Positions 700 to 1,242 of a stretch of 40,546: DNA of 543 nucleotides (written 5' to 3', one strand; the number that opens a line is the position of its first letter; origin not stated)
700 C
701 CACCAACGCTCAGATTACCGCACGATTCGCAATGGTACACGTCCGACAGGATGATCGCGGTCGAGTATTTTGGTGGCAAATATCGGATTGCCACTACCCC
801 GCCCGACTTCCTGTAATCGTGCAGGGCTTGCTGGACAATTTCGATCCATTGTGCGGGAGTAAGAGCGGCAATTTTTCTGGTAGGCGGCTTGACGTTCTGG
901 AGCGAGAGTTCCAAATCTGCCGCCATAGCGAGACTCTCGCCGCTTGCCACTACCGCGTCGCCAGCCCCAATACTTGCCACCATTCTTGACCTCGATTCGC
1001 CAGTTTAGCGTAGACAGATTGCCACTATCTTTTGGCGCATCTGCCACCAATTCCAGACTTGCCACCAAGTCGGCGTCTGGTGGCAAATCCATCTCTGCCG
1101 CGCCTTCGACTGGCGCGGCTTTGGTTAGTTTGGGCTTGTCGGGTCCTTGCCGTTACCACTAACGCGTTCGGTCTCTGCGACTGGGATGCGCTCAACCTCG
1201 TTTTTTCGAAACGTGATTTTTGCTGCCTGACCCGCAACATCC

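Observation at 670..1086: Eleven copies of TTGCCAC(C/T)A in 417 bp: candidate iteron array (origin, centromere or operator cluster)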

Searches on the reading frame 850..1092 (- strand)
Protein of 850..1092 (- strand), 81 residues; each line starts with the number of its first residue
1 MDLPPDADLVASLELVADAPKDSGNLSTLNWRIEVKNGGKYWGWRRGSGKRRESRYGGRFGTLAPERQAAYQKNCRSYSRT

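Call 72: predict_structure(alignment_id=A3)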
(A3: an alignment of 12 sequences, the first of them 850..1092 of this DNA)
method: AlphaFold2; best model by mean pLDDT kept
length: 81 residues; sequences in the alignment: 12
mean_pLDDT: 67.6   pTM: 0.44
mean pLDDT of the five models: 67.6, 67.5, 65.8, 60.7, 60.2
residues with pLDDT >= 90: 0; 70-90: 44; 50-70: 16; < 50: 21
segments of 3 or more residues with pLDDT < 50: 7-24
pLDDT, mean of each block of 10 residues (from residue 1): 50 45 55 81 83 85 79 64 45
secondary structure, 60 per line:
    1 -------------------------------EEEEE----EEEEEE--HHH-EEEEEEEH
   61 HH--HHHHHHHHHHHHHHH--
elements in order: E32-36 E41-46 E53-59 H65-79

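Call 75: fold_search(model_id=the predicted structure, library=pdb)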
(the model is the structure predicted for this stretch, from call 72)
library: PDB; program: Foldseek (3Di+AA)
matches with E <= 10: 169; with E <= 0.001: 0
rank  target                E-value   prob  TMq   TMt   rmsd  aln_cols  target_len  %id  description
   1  3kif_C                1.7e+00  0.08  0.24  0.23   8.7        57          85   16  The crystal structures of two fragments truncated from 5-bladed beta-propeller lectin, tachylectin-2 (Lib1-B7-18 and L (released 2010-04-28)
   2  9crp_H                2.3e+00  0.15  0.28  0.19  10.8        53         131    8  Post-targeting aCascade Type IA CRISPR-Cas Surveillance Complexes (released 2025-08-13)
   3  9crq_L                2.3e+00  0.15  0.28  0.19  10.8        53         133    8  Post-targeting aCascade Type IA CRISPR-Cas Surveillance Complexes (released 2025-08-13)
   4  3rmp_C                2.5e+00  0.14  0.29  0.30   8.8        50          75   14  Structural basis for the recognition of attP substrates by P4-like integrases (released 2012-04-25)
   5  3wtd_A                2.6e+00  0.11  0.30  0.21   9.5        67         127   10  Structure of PAXX (released 2015-01-21)
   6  3leq                  2.8e+00  0.04  0.18  0.15  10.2        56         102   21  The Crystal Structure of the Roadblock/LC7 domain from Streptomyces avermitillis to 1.85A (released 2010-02-02)
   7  1ue9_MODEL_1_A        3.2e+00  0.11  0.20  0.20   4.7        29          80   24  Solution structure of the fourth SH3 domain of human intersectin 2 (KIAA1256) (released 2003-11-09)
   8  9cq3_H                3.4e+00  0.10  0.26  0.16   7.7        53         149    9  The gap-filling complex with Pol mu engaged in the NHEJ pathway (released 2025-04-23)
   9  8qby_q                3.6e+00  0.08  0.27  0.20   7.5        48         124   21  Respiratory complex I from Paracoccus denitrificans in MSP2N2 nanodiscs (released 2024-09-11)
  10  5cj4_C                3.6e+00  0.06  0.22  0.11   8.2        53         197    6  Crystal Structure of Amino Acids 1562-1622 of MYH7 (released 2015-12-02)
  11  9cro_I                3.9e+00  0.14  0.29  0.20  10.5        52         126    6  Post-targeting aCascade Type IA CRISPR-Cas Surveillance Complexes (released 2025-08-13)
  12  1wto_A                3.9e+00  0.13  0.31  0.36   4.3        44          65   11  Hyperthermophile chromosomal protein SAC7D double mutant V26F/M29F in complex with DNA GCGATCGC (released 2005-02-22)
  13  3jtz                  3.9e+00  0.12  0.29  0.31   8.6        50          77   14  Structure of the arm-type binding domain of HPI integrase (released 2009-10-06)
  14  8t7t_A                3.9e+00  0.11  0.27  0.06   7.3        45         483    7  CryoEM structure of the HisRS-like domain of human GCN2 (released 2024-03-13)
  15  8c26_A                3.9e+00  0.09  0.23  0.22   3.9        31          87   16  ParDE2 toxin-antitoxin complex from Mycobacterium tuberculosis (rv2142A-rv2142c) (released 2023-12-20)
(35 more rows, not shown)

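Call 76: search_protein_representatives(alignment_id=A3)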
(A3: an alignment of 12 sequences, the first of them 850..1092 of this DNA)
Query: 12 sequences, 139 profile positions. Proteins with E-value up to 0.001 (for the whole library): 168; up to 1e-10: 95; up to 1e-30: 3. The best 150 are listed.
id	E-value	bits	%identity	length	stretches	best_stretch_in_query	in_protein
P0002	1.4e-46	174.7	-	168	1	2-139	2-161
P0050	3.3e-32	128.1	-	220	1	63-137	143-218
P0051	1.0e-30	123.2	-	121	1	40-139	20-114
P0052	1.5e-24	103.3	-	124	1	20-121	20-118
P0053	3.5e-24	102.0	-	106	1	63-120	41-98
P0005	4.7e-23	98.4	-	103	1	62-138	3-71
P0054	5.0e-23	98.3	-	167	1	33-135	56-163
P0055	6.9e-22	94.6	-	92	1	66-123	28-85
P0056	1.4e-21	93.6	-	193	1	52-137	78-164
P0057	7.2e-21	91.3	-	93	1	54-120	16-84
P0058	3.8e-20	89.0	-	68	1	65-120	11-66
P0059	8.7e-20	87.8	-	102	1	68-138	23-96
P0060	1.3e-19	87.3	-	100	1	57-132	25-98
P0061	1.8e-19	86.8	-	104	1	36-122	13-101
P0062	6.4e-19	85.0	-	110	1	63-133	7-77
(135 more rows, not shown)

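Call 78: search_protein_families(library=padloc, proteins=[window:850-1092:-], max_evalue=0.1)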
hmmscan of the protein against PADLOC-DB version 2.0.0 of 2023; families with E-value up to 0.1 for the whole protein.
window:850-1092:- (81 aa): 0 families

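Call 79: search_protein_families(library=ncbifam, proteins=[window:850-1092:-], max_evalue=0.1)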
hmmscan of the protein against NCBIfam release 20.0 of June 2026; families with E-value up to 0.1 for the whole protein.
window:850-1092:- (81 aa): 0 families

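Call 103: fold_search(model_id=the predicted structure, library=viral)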
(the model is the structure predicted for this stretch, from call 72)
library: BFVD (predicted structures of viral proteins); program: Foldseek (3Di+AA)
matches with E <= 10: 563; with E <= 0.001: 0
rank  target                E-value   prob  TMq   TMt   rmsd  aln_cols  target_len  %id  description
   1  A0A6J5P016            2.4e-01  0.28  0.27  0.19  14.0       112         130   13  Uncharacterized protein [uncultured Caudovirales phage]
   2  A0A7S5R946            4.0e-01  0.12  0.20  0.13  16.8        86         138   19  (no name in the UniProt tables at hand)
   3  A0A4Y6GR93            4.5e-01  0.14  0.23  0.12  15.2        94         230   15  Uncharacterized protein [Chrysochromulina parva virus BQ2]
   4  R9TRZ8                4.8e-01  0.21  0.26  0.25  12.2        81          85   18  AP2/ERF domain-containing protein [Vibrio phage pYD38-A]
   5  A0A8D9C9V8            5.1e-01  0.20  0.27  0.20   9.0        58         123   12  Uncharacterized protein [uncultured marine phage]
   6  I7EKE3                5.1e-01  0.18  0.25  0.17  17.1        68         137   16  Uncharacterized protein [Bat hepatitis E virus]
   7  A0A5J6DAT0            6.2e-01  0.09  0.17  0.18  15.3        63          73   19  Putative membrane protein [Erwinia phage pEp_SNUABM_01]
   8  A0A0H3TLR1            7.0e-01  0.16  0.25  0.17  15.7        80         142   11  (no name in the UniProt tables at hand)
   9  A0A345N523            7.4e-01  0.35  0.27  0.24   7.2        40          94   20  (no name in the UniProt tables at hand)
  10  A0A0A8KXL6            7.9e-01  0.14  0.27  0.26  15.9        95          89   13  Gp35 protein [Burkholderia phage Bp-AMP4]
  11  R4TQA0                7.9e-01  0.14  0.26  0.16  12.0        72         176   12  (no name in the UniProt tables at hand)
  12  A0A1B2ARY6            9.0e-01  0.23  0.28  0.32  12.0        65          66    8  Movement protein 1 [Gompholobium virus A]
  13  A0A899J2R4            9.6e-01  0.20  0.27  0.33  10.5        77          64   17  (no name in the UniProt tables at hand)
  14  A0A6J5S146            9.6e-01  0.15  0.28  0.24  16.4        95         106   14  Uncharacterized protein [uncultured Caudovirales phage]
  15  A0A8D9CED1            1.0e+00  0.23  0.30  0.39  11.0        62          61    5  Uncharacterized protein [uncultured marine phage]
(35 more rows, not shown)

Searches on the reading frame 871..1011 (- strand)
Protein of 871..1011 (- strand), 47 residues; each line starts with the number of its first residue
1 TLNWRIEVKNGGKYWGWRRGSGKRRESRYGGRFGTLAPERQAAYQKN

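Call 45: find_related_loci(query=A1, collection=viral_contigs, flank=10000)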
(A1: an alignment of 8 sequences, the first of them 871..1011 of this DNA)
Query A1 (47 aa) in viral_contigs; peptide patterns used: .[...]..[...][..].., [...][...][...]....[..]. (x = any residue, [..] = any of these).
50 stretches matched a pattern; 5 encode a relative of the query (tblastn E <= 1e-3); 5 distinct loci.
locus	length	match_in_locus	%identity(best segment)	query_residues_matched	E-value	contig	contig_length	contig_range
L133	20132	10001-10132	68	4-47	4e-18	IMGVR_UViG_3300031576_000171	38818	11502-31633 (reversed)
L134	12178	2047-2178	73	4-47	3e-18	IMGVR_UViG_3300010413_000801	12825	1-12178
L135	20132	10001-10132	66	4-47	2e-16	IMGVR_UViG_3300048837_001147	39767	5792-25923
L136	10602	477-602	55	4-45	2e-12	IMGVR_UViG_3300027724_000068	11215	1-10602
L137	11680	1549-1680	57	4-47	1e-12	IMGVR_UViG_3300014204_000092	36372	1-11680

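Call 46: find_related_loci(query=A1, collection=genome_contigs, flank=10000)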
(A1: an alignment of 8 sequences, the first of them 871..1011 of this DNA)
Query A1 (47 aa) in genome_contigs; peptide patterns used: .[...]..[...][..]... (x = any residue, [..] = any of these).
57 stretches matched a pattern; 3 encode a relative of the query (tblastn E <= 1e-3); 3 distinct loci.
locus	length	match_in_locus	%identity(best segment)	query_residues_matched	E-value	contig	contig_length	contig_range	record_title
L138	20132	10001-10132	52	4-47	9e-14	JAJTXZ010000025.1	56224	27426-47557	MAG: Anaerolineae bacterium isolate DTUCFX8 25-Genome25, whole genome shotgun sequence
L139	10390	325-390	64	12-33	2e-6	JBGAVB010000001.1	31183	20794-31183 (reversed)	MAG: Anaerolineae bacterium isolate MAG_MBR_AS.85 MBRAS-85_NODE_1_length_31183_cov_5.122934, whole genome shotgun sequen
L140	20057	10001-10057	68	12-30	5e-5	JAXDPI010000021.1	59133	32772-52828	MAG: Sphingomonadales bacterium isolate BP_708 scaffold_2123625, whole genome shotgun sequence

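Call 70: search_solved_structures(query=A1, max_evalue=10, show_alignments=3)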
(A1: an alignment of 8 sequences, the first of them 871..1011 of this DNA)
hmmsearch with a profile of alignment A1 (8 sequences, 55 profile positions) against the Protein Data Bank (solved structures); distinct sequences matched with E-value up to 10: 4.
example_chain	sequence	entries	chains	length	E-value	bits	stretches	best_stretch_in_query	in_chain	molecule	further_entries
3c5w_P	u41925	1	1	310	0.5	13.7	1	5-22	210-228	PP2A-specific methylesterase PME-1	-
3c5v_A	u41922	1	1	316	0.52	13.6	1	5-22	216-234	Protein phosphatase methylesterase 1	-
7soy_P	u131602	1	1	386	0.57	13.5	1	5-22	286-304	Protein phosphatase methylesterase 1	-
9zem_A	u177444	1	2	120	2.7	11.3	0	36-53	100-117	HeliScrew4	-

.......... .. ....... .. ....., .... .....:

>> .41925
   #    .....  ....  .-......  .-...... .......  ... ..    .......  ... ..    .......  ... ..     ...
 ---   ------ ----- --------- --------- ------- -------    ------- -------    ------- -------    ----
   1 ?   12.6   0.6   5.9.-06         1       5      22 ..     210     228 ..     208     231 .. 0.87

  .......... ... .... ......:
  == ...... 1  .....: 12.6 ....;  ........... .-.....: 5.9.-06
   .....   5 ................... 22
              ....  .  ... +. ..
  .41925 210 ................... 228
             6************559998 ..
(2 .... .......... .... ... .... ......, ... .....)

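Call 86: find_related_loci(query=A1, collection=metagenome_contigs, flank=8000)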
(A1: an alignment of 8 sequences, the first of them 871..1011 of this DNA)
Query A1 (47 aa) in metagenome_contigs; peptide patterns used: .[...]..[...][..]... (x = any residue, [..] = any of these).
122 stretches matched a pattern; 47 encode a relative of the query (tblastn E <= 1e-3); 47 distinct loci.
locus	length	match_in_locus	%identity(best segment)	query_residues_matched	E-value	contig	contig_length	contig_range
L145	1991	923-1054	68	4-47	7e-18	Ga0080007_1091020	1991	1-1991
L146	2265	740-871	68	4-47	7e-18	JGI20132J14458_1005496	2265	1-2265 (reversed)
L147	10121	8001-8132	73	4-47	5e-17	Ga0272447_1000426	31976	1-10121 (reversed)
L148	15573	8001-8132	73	4-47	5e-17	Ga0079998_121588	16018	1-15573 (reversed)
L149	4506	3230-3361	70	4-47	1e-16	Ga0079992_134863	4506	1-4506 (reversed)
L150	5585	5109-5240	70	4-47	1e-16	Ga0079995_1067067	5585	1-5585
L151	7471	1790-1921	70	4-47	1e-16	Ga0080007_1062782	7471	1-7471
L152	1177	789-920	70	4-47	2e-16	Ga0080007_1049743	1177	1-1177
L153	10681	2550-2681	70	4-47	3e-16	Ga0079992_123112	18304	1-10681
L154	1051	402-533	70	4-47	4e-16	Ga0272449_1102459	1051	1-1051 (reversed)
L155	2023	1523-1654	70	4-47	4e-16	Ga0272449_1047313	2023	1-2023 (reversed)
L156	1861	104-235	70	4-47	5e-16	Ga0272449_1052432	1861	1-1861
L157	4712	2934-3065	70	4-47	4e-16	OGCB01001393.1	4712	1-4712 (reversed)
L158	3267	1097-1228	66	4-47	5e-16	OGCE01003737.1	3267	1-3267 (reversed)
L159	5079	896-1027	68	4-47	7e-16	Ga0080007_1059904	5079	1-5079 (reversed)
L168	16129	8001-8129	65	4-46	3e-15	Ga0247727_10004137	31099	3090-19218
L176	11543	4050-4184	60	3-47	2e-13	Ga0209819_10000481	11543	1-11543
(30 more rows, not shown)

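Call 105: search_protein_families(library=pfam, proteins=[L159:2685-4961:+, L159:1811-2620:+, L135:7736-8692:+, L135:5178-7739:+, L134:109-876:+, L134:2803-3609:+, L168:5241-6038:+, L168:8739-9170:+, L176:7-1101:+, L153:3492-4559:+], max_evalue=0.001)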
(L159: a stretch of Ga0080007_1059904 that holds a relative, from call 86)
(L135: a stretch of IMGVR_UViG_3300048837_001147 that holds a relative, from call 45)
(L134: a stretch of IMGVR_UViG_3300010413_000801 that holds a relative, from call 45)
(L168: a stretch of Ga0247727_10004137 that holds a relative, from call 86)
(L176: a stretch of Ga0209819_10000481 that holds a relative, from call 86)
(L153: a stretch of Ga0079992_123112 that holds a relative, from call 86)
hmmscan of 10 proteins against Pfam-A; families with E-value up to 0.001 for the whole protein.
L159:2685-4961:+ (758 aa): 5 families
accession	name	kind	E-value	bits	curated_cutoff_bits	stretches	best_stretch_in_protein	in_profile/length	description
PF09250.16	Prim-Pol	-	1.1e-50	172.6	22.8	1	24-180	1-158/158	Bifunctional DNA primase/polymerase, N-terminal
PF08706.16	D5_N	-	5.2e-33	114.8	22.4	1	302-452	1-144/145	D5 N terminal like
PF08708.16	PriCT_1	-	1.4e-13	50.7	21.1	1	214-273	7-65/67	Primase C terminal 1 (PriCT-1)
PF19263.5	DUF5906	-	7.3e-06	27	27.6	1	483-593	2-110/114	Family of unknown function (DUF5906)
PF03288.22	Pox_D5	-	0.0005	20.9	21.4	1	661-714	2-56/86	Poxvirus D5 protein-like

L159:1811-2620:+ (269 aa): 5 families
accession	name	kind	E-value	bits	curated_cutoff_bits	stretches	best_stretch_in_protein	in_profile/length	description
PF00239.26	Resolvase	-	3.1e-25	89.4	23.3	1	69-206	2-145/145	Resolvase, N terminal domain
PF13384.12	HTH_23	-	4e-06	26.9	24.6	1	233-263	9-39/50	Homeodomain-like domain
PF13542.12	HTH_Tnp_ISL3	-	3.2e-05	23.8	27.4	1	230-263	16-48/51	Helix-turn-helix domain of transposase family ISL3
PF00126.33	HTH_1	-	0.00067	20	26.6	0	234-263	6-35/60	Bacterial regulatory helix-turn-helix protein, lysR family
PF02954.25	HTH_8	-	0.00085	19.5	22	0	229-260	8-37/42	Bacterial regulatory protein, Fis family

L135:7736-8692:+ (318 aa): 0 families

L135:5178-7739:+ (853 aa): 4 families
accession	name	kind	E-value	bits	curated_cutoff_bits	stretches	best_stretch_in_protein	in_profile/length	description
PF04851.21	ResIII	-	4.9e-26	92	22.5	1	3-162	2-163/164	Type III restriction enzyme, res subunit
PF00270.35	DEAD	-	8.8e-19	68.3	26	1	6-161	1-160/167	DEAD/DEAH box helicase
PF00271.37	Helicase_C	-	1.6e-14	54.6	23.5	1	239-336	11-108/110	Helicase conserved C-terminal domain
PF18766.7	SWI2_SNF2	-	3.2e-05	24.1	26.7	1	33-165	27-159/221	SWI2/SNF2 ATPase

L134:109-876:+ (255 aa): 0 families

L134:2803-3609:+ (268 aa): 0 families

L168:5241-6038:+ (265 aa): 0 families

L168:8739-9170:+ (143 aa): 0 families

L176:7-1101:+ (364 aa): 1 family
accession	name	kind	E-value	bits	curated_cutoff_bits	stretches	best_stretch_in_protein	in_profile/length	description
PF01580.24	FtsK_SpoIIIE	-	1.6e-19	70.7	24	1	2-143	59-219/221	FtsK/SpoIIIE family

L153:3492-4559:+ (355 aa): 0 families
